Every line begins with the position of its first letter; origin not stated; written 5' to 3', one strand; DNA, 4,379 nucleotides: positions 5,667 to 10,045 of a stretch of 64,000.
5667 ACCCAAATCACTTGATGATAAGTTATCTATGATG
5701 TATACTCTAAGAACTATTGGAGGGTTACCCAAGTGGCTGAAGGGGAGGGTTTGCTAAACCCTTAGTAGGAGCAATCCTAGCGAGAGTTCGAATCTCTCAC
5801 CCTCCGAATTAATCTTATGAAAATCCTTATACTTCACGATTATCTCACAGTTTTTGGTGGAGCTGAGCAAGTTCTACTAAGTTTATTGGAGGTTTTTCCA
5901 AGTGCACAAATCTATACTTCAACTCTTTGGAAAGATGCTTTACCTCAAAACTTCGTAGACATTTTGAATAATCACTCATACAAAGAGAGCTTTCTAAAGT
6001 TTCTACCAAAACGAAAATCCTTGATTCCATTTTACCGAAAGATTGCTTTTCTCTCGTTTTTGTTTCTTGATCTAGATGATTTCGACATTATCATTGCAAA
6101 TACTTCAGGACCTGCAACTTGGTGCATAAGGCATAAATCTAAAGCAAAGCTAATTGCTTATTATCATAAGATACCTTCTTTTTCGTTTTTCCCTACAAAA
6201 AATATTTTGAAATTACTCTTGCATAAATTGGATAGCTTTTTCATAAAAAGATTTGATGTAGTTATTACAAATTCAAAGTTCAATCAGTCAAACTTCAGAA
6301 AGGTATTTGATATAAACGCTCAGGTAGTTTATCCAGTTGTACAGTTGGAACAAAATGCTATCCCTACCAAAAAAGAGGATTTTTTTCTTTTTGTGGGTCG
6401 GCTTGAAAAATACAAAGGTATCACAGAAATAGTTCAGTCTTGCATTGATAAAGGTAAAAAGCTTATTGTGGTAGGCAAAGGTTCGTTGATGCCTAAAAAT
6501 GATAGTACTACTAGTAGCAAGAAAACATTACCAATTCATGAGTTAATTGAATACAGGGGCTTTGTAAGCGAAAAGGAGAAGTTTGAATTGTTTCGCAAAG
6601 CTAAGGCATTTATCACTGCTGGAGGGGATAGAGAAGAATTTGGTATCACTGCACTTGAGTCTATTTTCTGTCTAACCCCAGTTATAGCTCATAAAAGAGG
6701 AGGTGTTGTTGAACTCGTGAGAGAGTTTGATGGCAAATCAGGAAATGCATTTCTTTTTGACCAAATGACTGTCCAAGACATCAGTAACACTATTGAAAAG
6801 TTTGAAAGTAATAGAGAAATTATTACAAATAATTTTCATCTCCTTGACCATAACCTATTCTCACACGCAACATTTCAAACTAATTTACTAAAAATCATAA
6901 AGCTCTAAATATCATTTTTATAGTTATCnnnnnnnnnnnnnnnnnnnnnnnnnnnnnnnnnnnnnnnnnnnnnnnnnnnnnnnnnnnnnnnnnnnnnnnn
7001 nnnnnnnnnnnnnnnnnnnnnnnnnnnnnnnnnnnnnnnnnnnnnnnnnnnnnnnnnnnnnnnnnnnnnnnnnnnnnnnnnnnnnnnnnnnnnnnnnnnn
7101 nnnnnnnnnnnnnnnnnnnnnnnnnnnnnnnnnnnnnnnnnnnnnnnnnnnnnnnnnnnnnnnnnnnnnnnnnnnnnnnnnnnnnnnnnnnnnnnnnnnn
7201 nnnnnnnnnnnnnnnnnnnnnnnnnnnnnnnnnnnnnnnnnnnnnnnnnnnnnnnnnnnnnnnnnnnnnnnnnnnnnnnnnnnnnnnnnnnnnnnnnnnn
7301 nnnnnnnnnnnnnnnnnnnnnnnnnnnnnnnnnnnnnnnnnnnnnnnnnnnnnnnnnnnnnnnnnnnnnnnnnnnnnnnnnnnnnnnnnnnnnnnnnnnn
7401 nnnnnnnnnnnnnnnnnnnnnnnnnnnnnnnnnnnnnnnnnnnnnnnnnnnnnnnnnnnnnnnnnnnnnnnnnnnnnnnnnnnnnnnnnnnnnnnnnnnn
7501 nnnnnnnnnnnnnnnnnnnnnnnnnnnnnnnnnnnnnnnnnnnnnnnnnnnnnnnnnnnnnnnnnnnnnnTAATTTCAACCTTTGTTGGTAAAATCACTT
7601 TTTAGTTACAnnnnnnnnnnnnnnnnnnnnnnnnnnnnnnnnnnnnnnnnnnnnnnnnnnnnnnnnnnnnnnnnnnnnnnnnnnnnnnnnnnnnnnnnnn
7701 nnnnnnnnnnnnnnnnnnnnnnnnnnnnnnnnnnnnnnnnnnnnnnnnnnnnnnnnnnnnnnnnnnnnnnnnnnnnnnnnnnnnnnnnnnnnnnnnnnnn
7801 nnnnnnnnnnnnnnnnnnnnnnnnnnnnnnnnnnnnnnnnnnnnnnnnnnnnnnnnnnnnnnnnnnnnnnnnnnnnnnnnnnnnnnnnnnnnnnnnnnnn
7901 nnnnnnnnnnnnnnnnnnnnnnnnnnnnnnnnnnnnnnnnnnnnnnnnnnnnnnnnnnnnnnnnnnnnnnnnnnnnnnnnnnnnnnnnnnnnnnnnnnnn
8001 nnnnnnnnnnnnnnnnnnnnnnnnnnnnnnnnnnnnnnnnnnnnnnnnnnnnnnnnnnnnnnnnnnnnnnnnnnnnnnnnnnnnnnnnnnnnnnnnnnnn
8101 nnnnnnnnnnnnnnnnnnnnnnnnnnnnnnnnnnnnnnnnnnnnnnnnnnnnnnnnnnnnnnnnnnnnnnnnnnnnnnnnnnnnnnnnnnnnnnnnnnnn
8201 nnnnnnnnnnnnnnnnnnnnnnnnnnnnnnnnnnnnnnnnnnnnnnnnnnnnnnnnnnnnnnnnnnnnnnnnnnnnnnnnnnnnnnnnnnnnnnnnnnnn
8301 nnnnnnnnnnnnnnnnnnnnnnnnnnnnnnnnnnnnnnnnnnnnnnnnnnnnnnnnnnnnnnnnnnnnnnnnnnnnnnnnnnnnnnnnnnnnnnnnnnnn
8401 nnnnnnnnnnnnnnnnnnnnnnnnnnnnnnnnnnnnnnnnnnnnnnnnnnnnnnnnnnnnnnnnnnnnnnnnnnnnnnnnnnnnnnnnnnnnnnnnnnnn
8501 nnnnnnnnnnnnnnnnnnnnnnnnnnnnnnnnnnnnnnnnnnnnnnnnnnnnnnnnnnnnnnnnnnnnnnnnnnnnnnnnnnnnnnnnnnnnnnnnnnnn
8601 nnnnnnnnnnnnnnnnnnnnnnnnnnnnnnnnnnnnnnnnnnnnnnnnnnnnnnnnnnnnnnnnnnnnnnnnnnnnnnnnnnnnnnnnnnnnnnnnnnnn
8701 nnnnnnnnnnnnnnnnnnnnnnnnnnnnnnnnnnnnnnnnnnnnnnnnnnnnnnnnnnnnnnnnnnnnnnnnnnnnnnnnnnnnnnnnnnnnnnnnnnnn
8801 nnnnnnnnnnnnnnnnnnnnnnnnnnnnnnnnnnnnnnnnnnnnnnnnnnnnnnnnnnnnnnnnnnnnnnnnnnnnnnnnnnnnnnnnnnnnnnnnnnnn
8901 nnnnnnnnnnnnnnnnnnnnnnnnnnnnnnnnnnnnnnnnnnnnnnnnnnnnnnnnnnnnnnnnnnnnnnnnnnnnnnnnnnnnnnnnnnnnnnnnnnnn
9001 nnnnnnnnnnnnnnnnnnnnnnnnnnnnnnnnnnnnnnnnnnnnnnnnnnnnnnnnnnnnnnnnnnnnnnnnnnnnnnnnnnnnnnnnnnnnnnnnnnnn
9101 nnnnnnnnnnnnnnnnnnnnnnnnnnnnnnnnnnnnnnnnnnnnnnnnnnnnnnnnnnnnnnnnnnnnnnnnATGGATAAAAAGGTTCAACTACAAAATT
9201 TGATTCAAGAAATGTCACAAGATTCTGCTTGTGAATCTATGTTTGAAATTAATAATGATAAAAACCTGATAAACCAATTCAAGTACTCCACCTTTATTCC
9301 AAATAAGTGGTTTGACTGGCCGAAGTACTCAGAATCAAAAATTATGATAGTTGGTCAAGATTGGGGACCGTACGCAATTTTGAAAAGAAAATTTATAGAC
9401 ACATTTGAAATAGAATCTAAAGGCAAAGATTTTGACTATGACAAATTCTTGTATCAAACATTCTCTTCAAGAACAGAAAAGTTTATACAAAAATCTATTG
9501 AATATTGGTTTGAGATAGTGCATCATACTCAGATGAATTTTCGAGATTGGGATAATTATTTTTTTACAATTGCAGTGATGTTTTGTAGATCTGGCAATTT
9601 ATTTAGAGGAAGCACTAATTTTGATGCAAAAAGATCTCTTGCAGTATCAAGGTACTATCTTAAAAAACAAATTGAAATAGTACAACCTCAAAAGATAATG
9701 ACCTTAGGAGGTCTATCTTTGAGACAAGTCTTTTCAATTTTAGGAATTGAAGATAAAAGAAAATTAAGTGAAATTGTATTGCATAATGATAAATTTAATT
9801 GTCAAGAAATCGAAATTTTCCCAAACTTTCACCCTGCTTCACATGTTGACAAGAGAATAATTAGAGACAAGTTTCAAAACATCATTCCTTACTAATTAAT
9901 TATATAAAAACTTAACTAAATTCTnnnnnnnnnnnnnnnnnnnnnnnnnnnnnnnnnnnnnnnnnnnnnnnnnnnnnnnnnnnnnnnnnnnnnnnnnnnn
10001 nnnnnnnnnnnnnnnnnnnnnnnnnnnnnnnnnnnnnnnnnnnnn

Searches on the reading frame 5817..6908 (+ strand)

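Call 9: search_protein_families(library=pfam, proteins=[window:5817-6908:+], max_evalue=0.01)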
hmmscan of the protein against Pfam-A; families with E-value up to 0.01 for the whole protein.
window:5817-6908:+ (363 aa): 4 families
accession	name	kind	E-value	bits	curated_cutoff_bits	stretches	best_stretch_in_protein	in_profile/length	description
PF00534.26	Glycos_transf_1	-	1.1e-21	77.6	26.4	1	184-334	12-160/172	Glycosyl transferases group 1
PF13692.12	Glyco_trans_1_4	-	1.7e-13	51.5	27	1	190-328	4-138/142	Glycosyl transferases group 1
PF13439.12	Glyco_transf_4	-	2e-10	41.4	28.5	1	14-178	2-169/170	Glycosyltransferase Family 4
PF20706.3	GT4-conflict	-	1.2e-05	24.9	26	1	178-316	188-336/385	Family 4 Glycosyltransferase in conflict systems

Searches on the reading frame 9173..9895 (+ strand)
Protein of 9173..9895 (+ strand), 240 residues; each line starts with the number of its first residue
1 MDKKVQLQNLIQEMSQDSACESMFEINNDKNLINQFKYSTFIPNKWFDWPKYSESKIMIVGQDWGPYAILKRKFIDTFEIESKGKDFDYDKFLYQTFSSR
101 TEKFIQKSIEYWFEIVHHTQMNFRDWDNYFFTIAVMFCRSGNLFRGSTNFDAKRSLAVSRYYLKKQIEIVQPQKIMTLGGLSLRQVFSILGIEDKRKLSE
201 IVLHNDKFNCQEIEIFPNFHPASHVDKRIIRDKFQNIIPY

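Call 9: search_protein_families(library=pfam, proteins=[window:9173-9895:+], max_evalue=0.01)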
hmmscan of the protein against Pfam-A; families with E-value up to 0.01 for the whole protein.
window:9173-9895:+ (240 aa): 1 family
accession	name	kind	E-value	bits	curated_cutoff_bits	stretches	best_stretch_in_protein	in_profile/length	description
PF03167.25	UDG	-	2.3e-06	28.1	24.3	1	54-223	7-120/141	Uracil DNA glycosylase superfamily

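Call 43: find_homologous_proteins(query=window:9173-9895:+, max_evalue=1e-10)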
Query window:9173-9895:+ (240 aa): 89 proteins with E <= 1e-10 among 153 candidates.
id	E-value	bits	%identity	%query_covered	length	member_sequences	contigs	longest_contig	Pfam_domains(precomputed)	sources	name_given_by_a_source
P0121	1.8e-151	521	95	100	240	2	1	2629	PF03167.26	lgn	-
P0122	2.1e-72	262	69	70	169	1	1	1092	-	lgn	-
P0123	8.6e-62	227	47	99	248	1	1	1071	PF03167.26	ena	-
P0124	5.2e-59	218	52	85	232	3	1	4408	PF03167.26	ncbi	ncbi:MAG: uracil-DNA glycosylase family protein [Patescibacteria group bacterium]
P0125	8.0e-58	214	47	98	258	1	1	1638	PF03167.26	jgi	jgi:hypothetical protein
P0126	4.5e-56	208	44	98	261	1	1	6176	PF03167.26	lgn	-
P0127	6.9e-56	208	44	98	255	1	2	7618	PF03167.26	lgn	-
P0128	1.2e-54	204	44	95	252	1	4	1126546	PF03167.26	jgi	jgi:hypothetical protein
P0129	1.7e-54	203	44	95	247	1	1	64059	PF03167.26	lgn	-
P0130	1.8e-54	203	48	95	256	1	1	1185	PF03167.26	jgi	jgi:hypothetical protein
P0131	1.9e-54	203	44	95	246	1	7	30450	PF03167.26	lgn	-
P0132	1.9e-54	203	46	90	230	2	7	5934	PF03167.26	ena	-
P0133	2.3e-54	203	45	98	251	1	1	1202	PF03167.26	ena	-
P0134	3.7e-54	202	44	97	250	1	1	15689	PF03167.26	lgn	-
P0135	4.4e-54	202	43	98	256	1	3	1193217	PF03167.26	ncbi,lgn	-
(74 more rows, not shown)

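Call 45: find_encoding_contigs(protein=P0121, flank=3000, max_places=2)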
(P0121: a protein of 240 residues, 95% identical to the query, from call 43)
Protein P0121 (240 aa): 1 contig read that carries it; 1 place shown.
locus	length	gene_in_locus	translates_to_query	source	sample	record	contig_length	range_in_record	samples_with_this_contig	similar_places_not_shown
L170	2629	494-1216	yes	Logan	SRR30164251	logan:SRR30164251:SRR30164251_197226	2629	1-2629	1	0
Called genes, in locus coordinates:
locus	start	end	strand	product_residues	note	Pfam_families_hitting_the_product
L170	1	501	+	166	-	?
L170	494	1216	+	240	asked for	PF03167:UDG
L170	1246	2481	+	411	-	PF00587:tRNA-synt_2b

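Call 46: find_encoding_contigs(protein=P0124, flank=4500, max_places=2)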
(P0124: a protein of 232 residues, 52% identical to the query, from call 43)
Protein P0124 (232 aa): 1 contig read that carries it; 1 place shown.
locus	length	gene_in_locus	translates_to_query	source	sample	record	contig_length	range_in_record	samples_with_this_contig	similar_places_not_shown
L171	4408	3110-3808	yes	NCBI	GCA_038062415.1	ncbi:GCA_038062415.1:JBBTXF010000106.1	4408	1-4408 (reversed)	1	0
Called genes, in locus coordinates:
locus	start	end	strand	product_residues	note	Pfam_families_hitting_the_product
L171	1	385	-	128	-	PF00588:SpoU_methylase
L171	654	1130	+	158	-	-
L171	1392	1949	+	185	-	PF01728:FtsJ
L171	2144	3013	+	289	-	PF14528:LAGLIDADG_3 (weak)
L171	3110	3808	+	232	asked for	PF03167:UDG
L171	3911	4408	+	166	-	?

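Call 75: find_encoding_contigs(protein=P0122, flank=2000, max_places=2)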
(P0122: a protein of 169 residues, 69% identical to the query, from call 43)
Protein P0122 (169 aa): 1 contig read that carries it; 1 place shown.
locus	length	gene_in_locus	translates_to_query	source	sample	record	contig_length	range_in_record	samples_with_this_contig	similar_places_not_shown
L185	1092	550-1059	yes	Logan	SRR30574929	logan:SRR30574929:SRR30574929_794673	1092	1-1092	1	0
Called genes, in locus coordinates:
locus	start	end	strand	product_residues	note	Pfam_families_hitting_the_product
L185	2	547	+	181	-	?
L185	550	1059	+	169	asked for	-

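Call 84: search_protein_families(library=pfam, proteins=[L185:29-547:+], max_evalue=1)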
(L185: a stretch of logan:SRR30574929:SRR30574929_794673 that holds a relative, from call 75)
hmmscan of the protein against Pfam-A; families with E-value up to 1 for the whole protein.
L185:29-547:+ (172 aa): 1 family
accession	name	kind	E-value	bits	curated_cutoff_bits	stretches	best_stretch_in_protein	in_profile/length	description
PF01990.22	ATP-synt_F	-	0.2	12.4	23.5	1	101-150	31-78/91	ATP synthase (F/14-kDa) subunit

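Call 86: search_protein_families(library=ncbifam, proteins=[window:9173-9895:+], max_evalue=0.01)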
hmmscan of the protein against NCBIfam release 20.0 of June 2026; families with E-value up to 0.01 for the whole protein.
window:9173-9895:+ (240 aa): 2 families
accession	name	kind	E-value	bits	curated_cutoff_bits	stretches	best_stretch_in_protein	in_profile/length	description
NF040953.1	Arch_udg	equivalog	6.5e-10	38.8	250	1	157-236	97-177/184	type-4 uracil-DNA glycosylase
TIGR00758.1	UDG_fam4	subfamily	1.1e-05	25.2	125.3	1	153-230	82-156/173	uracil-DNA glycosylase, family 4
